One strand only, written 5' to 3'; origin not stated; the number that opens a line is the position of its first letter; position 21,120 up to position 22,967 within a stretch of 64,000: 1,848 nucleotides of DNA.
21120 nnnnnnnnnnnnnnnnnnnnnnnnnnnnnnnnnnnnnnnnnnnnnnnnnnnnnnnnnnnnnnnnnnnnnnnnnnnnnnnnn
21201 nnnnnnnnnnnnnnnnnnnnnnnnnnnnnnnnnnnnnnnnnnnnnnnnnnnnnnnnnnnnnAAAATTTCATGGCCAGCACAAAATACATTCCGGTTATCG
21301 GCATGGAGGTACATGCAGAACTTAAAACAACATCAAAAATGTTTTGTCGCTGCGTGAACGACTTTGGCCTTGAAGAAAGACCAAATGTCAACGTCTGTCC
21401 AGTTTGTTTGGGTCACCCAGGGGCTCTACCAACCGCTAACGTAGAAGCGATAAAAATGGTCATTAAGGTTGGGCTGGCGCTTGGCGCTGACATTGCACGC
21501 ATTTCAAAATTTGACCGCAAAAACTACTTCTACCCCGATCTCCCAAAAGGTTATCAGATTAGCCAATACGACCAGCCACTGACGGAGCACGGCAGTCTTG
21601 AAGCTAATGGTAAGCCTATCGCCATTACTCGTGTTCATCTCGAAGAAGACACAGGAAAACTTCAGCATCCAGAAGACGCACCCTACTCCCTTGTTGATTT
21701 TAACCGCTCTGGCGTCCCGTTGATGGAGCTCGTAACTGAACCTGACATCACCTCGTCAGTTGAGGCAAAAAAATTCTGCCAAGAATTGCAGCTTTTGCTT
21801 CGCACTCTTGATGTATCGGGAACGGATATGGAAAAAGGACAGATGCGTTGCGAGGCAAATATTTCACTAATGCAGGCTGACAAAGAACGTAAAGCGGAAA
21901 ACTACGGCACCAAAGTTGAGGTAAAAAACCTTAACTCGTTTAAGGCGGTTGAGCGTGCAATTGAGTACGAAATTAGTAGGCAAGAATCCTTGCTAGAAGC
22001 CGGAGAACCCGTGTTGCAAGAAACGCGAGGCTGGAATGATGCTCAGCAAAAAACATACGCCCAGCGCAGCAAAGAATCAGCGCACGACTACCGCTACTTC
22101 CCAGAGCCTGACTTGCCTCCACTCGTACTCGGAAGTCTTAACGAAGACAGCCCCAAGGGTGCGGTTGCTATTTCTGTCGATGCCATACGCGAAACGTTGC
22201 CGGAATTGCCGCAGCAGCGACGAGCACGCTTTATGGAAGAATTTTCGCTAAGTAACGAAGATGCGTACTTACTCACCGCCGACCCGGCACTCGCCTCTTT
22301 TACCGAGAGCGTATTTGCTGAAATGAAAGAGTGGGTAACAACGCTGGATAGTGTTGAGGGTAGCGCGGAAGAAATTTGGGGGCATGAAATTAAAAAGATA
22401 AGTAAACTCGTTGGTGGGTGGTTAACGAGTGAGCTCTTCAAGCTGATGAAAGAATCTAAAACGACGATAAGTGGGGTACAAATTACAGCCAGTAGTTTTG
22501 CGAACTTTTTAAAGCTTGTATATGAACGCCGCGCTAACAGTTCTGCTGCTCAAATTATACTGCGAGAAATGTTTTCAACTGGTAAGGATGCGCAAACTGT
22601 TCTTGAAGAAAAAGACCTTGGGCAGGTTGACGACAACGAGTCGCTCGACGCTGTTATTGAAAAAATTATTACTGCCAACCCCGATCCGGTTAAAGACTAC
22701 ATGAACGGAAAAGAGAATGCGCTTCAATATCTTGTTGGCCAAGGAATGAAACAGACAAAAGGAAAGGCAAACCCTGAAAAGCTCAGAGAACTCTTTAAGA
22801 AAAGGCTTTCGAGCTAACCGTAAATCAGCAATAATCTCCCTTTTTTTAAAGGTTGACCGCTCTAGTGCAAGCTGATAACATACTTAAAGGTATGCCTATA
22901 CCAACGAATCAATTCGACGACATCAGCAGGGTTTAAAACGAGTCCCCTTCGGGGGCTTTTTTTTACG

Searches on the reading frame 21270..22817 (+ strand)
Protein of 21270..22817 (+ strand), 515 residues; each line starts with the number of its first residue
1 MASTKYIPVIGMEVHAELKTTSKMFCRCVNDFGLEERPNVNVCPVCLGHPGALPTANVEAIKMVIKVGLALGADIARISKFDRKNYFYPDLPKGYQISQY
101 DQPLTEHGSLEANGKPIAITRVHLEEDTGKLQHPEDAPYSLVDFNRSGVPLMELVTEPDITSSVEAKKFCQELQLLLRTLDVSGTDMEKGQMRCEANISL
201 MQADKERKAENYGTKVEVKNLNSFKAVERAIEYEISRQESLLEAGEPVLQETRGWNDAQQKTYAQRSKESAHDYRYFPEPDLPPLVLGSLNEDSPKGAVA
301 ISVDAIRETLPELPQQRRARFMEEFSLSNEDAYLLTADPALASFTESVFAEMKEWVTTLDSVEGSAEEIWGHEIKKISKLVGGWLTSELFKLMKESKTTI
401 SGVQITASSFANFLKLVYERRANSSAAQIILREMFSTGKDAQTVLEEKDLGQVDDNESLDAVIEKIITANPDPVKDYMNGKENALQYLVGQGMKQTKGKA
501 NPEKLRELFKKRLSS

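Call 52: search_protein_families(library=pfam, proteins=[window:21270-22817:+], max_evalue=0.00001)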
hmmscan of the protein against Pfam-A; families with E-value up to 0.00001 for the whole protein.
window:21270-22817:+ (515 aa): 2 families
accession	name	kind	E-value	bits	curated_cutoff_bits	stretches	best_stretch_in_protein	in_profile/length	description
PF02934.20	GatB_N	-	8.8e-111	370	23.4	1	9-287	2-271/277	GatB/GatE catalytic domain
PF02637.23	GatB_Yqey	-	2.1e-37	128.7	27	1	378-513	13-148/148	GatB domain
